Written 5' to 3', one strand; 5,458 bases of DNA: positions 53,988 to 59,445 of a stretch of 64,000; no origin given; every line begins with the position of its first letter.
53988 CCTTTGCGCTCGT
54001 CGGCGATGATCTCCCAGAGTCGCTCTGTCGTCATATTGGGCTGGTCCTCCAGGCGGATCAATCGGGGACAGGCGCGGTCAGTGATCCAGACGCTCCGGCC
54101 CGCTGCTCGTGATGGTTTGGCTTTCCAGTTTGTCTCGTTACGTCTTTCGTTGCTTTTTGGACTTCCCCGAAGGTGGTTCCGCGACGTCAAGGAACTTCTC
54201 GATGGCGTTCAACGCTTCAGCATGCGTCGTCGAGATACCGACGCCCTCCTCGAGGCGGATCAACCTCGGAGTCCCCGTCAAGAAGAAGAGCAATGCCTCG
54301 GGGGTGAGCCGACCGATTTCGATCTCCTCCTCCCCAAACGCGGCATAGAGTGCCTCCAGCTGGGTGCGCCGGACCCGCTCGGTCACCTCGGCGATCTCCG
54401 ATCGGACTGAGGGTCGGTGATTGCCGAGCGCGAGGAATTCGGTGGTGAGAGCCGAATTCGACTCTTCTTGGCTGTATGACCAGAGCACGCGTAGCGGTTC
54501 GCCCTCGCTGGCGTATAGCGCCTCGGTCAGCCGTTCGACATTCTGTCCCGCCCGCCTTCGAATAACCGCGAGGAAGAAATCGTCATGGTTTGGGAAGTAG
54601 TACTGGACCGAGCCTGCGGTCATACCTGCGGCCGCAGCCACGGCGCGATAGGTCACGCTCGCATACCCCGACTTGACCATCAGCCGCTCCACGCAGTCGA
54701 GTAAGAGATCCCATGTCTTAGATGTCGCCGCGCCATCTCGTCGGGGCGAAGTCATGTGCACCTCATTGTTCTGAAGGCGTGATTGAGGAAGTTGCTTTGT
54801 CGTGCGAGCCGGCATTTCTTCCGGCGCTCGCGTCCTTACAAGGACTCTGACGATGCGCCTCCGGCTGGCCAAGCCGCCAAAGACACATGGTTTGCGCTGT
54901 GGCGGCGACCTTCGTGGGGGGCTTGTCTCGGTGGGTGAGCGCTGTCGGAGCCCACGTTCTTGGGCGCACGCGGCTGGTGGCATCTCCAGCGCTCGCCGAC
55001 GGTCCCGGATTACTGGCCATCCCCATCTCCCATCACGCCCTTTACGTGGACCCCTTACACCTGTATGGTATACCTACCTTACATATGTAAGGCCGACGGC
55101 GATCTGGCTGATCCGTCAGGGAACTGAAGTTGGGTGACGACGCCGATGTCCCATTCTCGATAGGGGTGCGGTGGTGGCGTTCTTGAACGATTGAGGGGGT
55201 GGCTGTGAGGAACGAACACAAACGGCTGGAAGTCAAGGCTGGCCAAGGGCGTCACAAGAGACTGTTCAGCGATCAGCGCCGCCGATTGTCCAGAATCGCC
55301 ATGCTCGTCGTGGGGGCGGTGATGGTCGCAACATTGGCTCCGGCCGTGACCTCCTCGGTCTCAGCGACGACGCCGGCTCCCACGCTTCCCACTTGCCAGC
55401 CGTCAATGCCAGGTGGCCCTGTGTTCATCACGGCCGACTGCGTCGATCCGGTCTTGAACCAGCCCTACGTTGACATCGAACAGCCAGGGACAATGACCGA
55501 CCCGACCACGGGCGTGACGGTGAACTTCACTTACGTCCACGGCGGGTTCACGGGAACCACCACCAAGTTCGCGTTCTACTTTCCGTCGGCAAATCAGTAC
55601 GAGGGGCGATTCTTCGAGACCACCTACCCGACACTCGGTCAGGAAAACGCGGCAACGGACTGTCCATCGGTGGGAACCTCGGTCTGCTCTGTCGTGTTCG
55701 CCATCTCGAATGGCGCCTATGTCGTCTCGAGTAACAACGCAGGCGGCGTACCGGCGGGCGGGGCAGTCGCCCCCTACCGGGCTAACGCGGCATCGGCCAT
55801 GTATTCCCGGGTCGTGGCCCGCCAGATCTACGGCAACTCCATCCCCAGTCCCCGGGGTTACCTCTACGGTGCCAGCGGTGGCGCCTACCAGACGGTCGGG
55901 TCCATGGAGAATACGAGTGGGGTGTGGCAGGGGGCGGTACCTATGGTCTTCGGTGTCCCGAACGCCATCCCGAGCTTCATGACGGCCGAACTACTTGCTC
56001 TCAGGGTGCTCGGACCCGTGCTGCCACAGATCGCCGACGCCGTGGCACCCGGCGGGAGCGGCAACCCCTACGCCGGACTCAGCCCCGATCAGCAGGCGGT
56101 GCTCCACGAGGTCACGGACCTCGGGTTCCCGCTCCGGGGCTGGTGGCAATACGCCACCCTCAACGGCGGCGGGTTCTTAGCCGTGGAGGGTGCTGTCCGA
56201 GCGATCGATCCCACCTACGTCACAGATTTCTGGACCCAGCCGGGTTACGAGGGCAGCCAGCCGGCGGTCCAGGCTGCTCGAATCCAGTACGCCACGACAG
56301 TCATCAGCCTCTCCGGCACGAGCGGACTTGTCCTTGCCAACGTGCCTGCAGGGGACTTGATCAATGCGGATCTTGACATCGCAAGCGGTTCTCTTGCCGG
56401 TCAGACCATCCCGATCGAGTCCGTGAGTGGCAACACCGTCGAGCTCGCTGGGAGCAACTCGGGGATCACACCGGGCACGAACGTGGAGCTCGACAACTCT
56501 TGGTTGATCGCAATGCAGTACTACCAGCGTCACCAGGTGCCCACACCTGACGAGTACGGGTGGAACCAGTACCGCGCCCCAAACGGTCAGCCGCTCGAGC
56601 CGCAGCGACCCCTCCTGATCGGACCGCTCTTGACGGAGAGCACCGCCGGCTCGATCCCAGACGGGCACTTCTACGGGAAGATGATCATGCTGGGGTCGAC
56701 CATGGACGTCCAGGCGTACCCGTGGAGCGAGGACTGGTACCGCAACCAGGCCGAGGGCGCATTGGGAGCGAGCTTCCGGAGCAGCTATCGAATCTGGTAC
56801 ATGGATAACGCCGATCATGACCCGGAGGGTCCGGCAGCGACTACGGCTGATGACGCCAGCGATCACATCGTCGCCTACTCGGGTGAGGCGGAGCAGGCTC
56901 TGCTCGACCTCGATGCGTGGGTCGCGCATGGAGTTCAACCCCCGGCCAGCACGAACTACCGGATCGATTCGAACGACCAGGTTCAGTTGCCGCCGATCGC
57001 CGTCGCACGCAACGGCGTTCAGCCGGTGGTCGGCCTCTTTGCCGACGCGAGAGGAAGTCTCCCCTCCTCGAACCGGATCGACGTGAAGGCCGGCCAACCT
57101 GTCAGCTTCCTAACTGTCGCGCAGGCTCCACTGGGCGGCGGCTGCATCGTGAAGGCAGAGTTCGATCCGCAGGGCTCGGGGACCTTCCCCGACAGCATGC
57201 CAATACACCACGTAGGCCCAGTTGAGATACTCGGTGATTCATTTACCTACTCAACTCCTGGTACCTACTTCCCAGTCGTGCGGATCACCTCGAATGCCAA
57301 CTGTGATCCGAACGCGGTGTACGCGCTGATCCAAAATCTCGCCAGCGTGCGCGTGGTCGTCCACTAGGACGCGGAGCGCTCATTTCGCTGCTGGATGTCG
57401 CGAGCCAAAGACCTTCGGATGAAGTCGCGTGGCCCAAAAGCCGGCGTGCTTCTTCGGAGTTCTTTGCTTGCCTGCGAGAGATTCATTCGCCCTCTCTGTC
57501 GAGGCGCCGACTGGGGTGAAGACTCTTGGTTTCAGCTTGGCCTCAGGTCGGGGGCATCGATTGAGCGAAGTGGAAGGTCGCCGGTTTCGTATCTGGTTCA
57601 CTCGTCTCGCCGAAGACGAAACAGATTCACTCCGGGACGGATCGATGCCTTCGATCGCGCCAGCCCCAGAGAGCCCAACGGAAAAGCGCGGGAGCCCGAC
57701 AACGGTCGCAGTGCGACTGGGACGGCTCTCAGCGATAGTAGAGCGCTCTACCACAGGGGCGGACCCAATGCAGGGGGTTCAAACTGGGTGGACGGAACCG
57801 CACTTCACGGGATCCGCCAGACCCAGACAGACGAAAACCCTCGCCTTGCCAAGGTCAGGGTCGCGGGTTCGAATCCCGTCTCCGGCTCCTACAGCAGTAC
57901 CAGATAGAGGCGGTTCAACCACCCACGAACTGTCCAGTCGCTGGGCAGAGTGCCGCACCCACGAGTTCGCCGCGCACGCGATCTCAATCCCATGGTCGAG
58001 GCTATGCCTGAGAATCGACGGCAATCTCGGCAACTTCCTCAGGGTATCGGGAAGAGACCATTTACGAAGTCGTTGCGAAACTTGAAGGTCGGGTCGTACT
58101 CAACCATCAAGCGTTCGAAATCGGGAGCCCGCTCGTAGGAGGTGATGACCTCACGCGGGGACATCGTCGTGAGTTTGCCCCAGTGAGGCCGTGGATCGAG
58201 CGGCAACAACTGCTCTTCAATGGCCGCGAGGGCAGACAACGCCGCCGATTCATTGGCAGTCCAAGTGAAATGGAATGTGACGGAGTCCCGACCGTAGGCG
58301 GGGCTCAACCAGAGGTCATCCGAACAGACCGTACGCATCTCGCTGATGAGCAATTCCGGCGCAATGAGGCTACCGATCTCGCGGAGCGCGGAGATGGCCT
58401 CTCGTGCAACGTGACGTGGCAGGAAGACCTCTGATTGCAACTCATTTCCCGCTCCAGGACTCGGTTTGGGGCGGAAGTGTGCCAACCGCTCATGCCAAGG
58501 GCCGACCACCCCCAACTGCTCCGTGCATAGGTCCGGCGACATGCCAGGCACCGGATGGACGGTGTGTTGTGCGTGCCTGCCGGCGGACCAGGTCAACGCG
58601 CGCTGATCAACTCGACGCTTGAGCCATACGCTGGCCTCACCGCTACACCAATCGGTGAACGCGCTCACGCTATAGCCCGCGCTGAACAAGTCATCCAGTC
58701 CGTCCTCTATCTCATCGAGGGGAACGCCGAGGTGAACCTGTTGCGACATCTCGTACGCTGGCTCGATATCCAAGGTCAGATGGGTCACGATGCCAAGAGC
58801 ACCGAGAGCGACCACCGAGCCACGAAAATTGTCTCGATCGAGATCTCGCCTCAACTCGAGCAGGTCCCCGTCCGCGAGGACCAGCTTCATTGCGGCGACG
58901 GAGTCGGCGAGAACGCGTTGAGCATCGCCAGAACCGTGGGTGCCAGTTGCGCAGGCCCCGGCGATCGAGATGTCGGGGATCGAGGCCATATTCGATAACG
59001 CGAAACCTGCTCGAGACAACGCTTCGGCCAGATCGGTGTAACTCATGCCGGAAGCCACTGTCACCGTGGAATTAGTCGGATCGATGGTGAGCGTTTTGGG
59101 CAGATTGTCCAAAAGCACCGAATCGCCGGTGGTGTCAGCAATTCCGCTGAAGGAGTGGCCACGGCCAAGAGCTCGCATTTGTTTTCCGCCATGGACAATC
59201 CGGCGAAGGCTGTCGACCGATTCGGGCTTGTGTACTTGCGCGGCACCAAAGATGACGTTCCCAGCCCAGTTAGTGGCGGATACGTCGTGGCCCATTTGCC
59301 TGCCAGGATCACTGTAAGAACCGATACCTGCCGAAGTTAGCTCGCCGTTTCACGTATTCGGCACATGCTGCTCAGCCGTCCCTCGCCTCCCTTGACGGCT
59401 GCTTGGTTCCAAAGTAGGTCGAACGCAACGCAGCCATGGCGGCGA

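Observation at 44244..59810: One tRNA-Gly(GCC) followed by four direct copies of its 3' 50 nt, delimiting four integrase-less accessory segments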

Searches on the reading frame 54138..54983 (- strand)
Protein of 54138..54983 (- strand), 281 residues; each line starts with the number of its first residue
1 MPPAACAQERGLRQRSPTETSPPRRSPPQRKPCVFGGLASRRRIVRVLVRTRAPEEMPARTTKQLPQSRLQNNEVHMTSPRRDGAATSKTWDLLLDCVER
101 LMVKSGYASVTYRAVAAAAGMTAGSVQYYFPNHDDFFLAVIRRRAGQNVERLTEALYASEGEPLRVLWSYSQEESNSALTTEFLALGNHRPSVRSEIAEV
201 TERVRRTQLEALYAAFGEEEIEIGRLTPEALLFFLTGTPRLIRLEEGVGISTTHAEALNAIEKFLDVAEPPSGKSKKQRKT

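Call 11: search_protein_families(library=pfam, max_evalue=0.01, proteins=[window:54138-54983:-])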
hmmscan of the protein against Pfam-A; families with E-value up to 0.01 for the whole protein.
window:54138-54983:- (281 aa): 1 family
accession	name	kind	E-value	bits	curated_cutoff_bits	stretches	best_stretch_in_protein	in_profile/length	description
PF00440.29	TetR_N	-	6.5e-09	35.9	24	1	99-140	6-47/47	Bacterial regulatory proteins, tetR family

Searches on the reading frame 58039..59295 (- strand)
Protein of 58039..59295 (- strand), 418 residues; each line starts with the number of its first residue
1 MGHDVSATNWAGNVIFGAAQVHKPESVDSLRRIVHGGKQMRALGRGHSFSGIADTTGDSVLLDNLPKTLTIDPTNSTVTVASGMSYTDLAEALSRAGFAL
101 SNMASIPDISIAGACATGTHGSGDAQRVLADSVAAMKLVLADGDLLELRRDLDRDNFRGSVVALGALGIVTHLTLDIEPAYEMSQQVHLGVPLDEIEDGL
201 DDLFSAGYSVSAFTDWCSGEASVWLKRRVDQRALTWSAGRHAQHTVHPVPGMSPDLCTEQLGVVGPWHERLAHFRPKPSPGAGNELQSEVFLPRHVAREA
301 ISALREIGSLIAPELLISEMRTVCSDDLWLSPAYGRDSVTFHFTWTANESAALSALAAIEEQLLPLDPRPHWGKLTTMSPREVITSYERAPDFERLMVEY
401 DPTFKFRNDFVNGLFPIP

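Call 11: search_protein_families(library=pfam, max_evalue=0.01, proteins=[window:58039-59295:-])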
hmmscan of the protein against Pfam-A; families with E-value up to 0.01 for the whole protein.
window:58039-59295:- (418 aa): 2 families
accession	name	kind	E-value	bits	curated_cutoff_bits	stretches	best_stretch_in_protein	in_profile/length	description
PF01565.28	FAD_binding_4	-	6.6e-21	74.9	26.4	1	20-148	3-138/139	FAD binding domain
PF04030.19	ALO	-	4.9e-11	43.3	23.1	1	293-412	133-256/258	D-arabinono-1,4-lactone oxidase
